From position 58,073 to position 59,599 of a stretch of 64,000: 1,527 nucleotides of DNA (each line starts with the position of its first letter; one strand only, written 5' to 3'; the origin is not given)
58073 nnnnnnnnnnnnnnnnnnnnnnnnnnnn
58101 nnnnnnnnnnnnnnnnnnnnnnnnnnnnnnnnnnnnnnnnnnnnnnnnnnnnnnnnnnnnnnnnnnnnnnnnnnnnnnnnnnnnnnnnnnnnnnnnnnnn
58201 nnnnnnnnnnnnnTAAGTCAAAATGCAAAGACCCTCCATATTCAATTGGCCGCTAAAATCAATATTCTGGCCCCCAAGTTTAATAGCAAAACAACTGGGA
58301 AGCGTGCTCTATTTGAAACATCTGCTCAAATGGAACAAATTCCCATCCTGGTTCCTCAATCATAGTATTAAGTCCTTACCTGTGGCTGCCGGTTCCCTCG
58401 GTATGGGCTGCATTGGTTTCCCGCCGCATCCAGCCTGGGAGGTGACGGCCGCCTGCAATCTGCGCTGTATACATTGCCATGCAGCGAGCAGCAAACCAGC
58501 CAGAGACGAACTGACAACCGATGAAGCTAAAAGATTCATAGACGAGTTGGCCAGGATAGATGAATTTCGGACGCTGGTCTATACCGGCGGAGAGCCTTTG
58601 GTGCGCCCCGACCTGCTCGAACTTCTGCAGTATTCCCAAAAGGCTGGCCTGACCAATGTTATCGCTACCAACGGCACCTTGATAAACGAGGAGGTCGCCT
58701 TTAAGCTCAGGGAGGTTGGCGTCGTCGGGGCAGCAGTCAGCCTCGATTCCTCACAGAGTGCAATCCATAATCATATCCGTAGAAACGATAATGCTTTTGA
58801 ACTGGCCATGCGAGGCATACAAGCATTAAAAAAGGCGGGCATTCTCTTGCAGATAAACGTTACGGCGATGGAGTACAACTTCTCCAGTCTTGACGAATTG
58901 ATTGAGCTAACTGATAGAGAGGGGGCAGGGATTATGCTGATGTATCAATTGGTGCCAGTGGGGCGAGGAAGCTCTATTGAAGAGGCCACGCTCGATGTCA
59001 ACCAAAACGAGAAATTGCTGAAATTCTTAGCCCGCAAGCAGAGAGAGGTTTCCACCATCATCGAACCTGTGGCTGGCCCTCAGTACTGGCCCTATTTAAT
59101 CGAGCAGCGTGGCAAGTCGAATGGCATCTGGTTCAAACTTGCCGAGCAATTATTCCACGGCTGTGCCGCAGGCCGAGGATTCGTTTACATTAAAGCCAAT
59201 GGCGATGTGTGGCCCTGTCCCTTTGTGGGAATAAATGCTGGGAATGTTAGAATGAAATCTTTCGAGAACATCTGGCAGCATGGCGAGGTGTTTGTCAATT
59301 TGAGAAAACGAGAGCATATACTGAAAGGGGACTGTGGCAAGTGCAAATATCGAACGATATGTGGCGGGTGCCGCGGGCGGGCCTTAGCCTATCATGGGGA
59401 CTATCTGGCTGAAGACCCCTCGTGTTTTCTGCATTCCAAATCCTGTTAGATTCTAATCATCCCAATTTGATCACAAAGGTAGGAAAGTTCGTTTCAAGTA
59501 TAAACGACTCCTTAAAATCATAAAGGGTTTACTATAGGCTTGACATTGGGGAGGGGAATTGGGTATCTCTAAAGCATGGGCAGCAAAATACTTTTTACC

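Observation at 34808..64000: Inverted duplication of about 3.8 kb (substrate-binding protein gene plus hybrid kinase gene) flanking a catabolic island of about 22 kb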

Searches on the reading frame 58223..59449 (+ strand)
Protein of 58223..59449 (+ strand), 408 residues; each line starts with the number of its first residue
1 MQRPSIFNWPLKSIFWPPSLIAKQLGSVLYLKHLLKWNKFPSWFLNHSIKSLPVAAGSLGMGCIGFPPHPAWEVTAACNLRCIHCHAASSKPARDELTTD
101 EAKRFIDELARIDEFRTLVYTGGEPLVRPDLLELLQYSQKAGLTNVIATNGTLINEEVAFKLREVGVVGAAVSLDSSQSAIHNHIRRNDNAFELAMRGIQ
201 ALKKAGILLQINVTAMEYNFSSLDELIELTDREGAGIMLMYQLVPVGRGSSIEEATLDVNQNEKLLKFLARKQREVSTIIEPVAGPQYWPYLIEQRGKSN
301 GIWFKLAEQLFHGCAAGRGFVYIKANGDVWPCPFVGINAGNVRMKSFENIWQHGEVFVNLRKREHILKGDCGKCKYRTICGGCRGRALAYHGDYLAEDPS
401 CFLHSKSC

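Call 8: search_protein_families(library=pfam, proteins=[window:58223-59449:+])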
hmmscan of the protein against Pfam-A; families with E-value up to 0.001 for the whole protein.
window:58223-59449:+ (408 aa): 3 families
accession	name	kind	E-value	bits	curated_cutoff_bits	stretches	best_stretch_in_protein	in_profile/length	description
PF04055.27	Radical_SAM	-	1.1e-26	94.4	29.5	1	73-229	2-165/166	Radical SAM superfamily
PF13186.11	SPASM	-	1.1e-10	42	21.5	1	314-375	1-67/67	Iron-sulfur cluster-binding domain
PF13353.11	Fer4_12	-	2.3e-05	25.2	22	1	76-159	13-99/137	4Fe-4S single cluster domain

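Call 27: search_protein_families(library=ncbifam, proteins=[window:58223-59449:+])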
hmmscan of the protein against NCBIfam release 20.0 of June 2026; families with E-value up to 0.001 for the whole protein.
window:58223-59449:+ (408 aa): 80 families (the best 25 are shown)
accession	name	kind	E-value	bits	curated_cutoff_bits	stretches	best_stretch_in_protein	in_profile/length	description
TIGR04545.1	rSAM_ahbD_hemeb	equivalog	3.3e-93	312.8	500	1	71-402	3-336/339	heme b synthase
TIGR04055.1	rSAM_NirJ2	equivalog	3.4e-91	306.2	500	1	71-404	3-325/326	putative heme d1 biosynthesis radical SAM protein NirJ2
TIGR04053.2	TIGR04053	equivalog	5.7e-78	262.7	395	1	71-402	11-363/366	TIGR04053 family radical SAM/SPASM domain-containing protein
TIGR04546.1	rSAM_ahbC_deAc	equivalog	4.1e-62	210.2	650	1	70-405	41-387/390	12,18-didecarboxysiroheme deacetylase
TIGR04054.1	rSAM_NirJ1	equivalog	3.6e-60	203.6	650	1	67-405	35-384/387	putative heme d1 biosynthesis radical SAM protein NirJ1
TIGR04347.1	pseudo_SAM_Halo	equivalog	2.4e-57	195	525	1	71-405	41-387/390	TIGR04347 family pseudo-SAM/SPASM protein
TIGR03962.1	mycofact_rSAM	equivalog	1.4e-54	185.6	265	1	71-402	15-332/339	mycofactocin radical SAM maturase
TIGR04051.1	rSAM_NirJ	equivalog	2.1e-54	184.8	515.45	1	71-405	5-350/354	heme d1 biosynthesis radical SAM protein NirJ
TIGR04303.1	GeoRSP_rSAM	equivalog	2.6e-42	145.6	400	1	71-402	8-325/325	GeoRSP system radical SAM/SPASM protein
NF050035.1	rSAM_WgK_link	exception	7.7e-41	140.3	650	1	74-405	15-365/367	radical SAM/SPASM peptide maturase WgkB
NF045574.1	sacti_mat_StsB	exception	4.5e-38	131.3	625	2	73-251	101-277/466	StsB family radical SAM/SPASM domain sactipeptide maturase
TIGR04133.1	rSAM_w_lipo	hypoth_equivalog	8.7e-35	120.3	425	1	72-383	28-330/350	TIGR04133 family radical SAM/SPASM protein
TIGR03913.1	rad_SAM_trio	equivalog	2.1e-34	118.8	591.75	1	67-386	18-338/477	GDL motif peptide-associated radical SAM/SPASM maturase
TIGR04250.1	SCM_rSAM_ScmE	equivalog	6.8e-34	117.3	400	1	73-399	8-341/358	SynChlorMet cassette radical SAM/SPASM protein ScmE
TIGR04103.1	rSAM_nif11_3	equivalog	1.6e-32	112.6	725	1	69-392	6-334/412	nif11-class peptide radical SAM maturase 3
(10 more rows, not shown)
